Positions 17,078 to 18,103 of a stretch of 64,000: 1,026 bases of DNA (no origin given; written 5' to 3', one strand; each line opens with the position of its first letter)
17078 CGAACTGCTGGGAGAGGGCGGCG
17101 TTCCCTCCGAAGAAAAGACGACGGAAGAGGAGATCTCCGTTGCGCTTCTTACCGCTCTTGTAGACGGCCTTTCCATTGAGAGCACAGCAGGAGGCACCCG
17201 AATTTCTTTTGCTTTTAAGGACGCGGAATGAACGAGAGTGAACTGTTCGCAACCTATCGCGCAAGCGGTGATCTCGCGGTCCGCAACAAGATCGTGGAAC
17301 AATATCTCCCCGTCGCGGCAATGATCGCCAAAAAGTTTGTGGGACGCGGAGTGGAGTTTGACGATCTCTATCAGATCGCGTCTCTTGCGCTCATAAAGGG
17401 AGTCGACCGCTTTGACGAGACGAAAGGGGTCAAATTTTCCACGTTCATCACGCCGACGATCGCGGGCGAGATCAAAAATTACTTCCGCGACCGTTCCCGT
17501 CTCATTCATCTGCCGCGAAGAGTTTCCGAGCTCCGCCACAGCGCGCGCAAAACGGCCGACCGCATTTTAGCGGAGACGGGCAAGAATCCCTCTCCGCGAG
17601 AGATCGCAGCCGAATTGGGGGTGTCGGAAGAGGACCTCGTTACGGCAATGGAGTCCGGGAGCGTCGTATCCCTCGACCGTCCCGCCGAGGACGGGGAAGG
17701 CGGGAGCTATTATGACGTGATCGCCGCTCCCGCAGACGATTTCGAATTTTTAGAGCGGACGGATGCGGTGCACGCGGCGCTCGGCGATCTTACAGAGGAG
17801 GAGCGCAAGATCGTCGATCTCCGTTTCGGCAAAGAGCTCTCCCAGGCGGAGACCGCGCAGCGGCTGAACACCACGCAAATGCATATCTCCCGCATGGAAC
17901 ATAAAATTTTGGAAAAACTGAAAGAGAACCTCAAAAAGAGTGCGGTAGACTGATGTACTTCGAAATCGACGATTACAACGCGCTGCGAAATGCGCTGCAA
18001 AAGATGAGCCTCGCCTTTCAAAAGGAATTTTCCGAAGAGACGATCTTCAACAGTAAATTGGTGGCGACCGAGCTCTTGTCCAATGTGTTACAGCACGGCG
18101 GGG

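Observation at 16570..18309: Atypical partner-switching operon: STAS, degenerate anti-sigma, sigma, and a second mini HATPase after the sigma gene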

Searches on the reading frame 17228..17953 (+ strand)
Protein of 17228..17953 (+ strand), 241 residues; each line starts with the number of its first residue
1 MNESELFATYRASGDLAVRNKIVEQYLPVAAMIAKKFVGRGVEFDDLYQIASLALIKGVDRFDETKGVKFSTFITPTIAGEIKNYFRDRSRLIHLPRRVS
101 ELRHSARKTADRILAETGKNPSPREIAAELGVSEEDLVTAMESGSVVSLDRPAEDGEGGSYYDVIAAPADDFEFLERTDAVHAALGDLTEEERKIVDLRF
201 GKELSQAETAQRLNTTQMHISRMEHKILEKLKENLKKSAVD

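Call 3: search_protein_families(library=pfam, proteins=[window:17228-17953:+], max_evalue=1)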
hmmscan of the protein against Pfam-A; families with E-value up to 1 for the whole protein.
window:17228-17953:+ (241 aa): 14 families
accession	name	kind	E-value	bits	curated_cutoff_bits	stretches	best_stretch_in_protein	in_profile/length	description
PF04542.20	Sigma70_r2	-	8.9e-19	67.5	24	1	22-91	1-70/71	Sigma-70 region 2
PF04545.22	Sigma70_r4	-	4.6e-17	61.7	24.1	1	184-233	1-50/50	Sigma-70, region 4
PF04539.22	Sigma70_r3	-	2e-10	41.1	25.3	1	106-168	6-69/78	Sigma-70 region 3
PF08281.18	Sigma70_r4_2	-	2.6e-08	33.8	25.7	1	179-217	2-40/54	Sigma-70, region 4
PF16509.11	KORA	-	0.0025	18.4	26.7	1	183-235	11-62/84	TrfB plasmid transcriptional repressor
PF01418.23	HTH_6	-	0.0028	18.1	28.3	1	97-136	9-50/77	Helix-turn-helix domain, rpiR family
PF13744.12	HTH_37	-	0.0052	17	27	1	193-229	21-57/80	Helix-turn-helix domain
PF01381.28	HTH_3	-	0.011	16.2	23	1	203-226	9-32/55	Helix-turn-helix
PF07638.17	Sigma70_ECF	-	0.05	13.9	21.1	1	175-235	124-183/185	ECF sigma factor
PF13545.12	HTH_Crp_2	-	0.079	13.4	27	0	187-223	9-42/70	Crp-like helix-turn-helix domain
PF03670.18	UPF0184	-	0.13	13.2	21.5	0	161-207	34-77/83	Uncharacterised protein family (UPF0184)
PF13384.12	HTH_23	-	0.23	11.8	24.6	0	122-134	19-31/50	Homeodomain-like domain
PF10668.15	Phage_terminase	-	0.23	11.6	22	1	103-135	5-37/67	Phage terminase small subunit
PF13560.12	HTH_31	-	0.29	11.9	27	0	199-224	10-35/64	Helix-turn-helix domain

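Call 4: search_protein_families(library=ncbifam, proteins=[window:17228-17953:+], max_evalue=1)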
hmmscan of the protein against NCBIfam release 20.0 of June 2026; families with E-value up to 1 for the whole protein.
window:17228-17953:+ (241 aa): 85 families (the best 25 are shown)
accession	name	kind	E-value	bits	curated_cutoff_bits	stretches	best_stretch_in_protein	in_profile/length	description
TIGR02980.1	SigBFG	subfamily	3.4e-63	213.4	234.35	1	17-235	3-226/227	SigB/SigF/SigG family RNA polymerase sigma factor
TIGR02885.1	spore_sigF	equivalog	3.8e-47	161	321.45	1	13-235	7-231/231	RNA polymerase sporulation sigma factor SigF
NF004052.0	PRK05572.1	subfamily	1.9e-46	158.6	311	1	11-236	26-251/252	SigF/SigG family RNA polymerase sporulation sigma factor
NF005514.0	PRK07122.1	subfamily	1.2e-45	155.8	372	1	18-235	41-263/264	RNA polymerase sigma factor SigF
TIGR02941.1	Sigma_B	equivalog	5.7e-45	153.8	315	1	17-235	29-253/255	RNA polymerase sigma factor SigB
NF005644.0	PRK07408.1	subfamily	4.8e-43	147.7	261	1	4-238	14-256/258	RNA polymerase sigma factor SigF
NF006071.0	PRK08215.1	equivalog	1.7e-38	132.7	372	1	4-235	25-257/258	RNA polymerase sporulation sigma factor SigG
TIGR02850.1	spore_sigG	equivalog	2e-36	125.8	457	1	4-233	22-252/254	RNA polymerase sporulation sigma factor SigG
TIGR02937.1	sigma70-ECF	superfamily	9.6e-34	116.4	42.9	1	19-235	3-165/165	sigma-70 family RNA polymerase sigma factor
TIGR02393.1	RpoD_Cterm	equivalog_domain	4.1e-33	115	354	1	19-238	2-231/238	RNA polymerase sigma factor RpoD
TIGR02997.1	Sig70-cyanoRpoD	subfamily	4.2e-31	108.3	384.5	1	18-232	75-298/298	RNA polymerase sigma factor, RpoD/SigA family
TIGR02479.1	FliA_WhiG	subfamily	6.6e-31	107.8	189.6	1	23-236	2-224/224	FliA/WhiG family RNA polymerase sigma factor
TIGR02394.1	rpoS_proteo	equivalog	6.2e-30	104.7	378.7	1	3-240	32-279/285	RNA polymerase sigma factor RpoS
NF006666.0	PRK09210.1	equivalog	6.9e-30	104.6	572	1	6-234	121-359/370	RNA polymerase sigma factor RpoD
NF041931.2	MzaA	equivalog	5.5e-27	94.9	800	1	18-234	476-704/726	MZA anti-phage system associated sigma-70 family RNA polymerase sigma factor MzaA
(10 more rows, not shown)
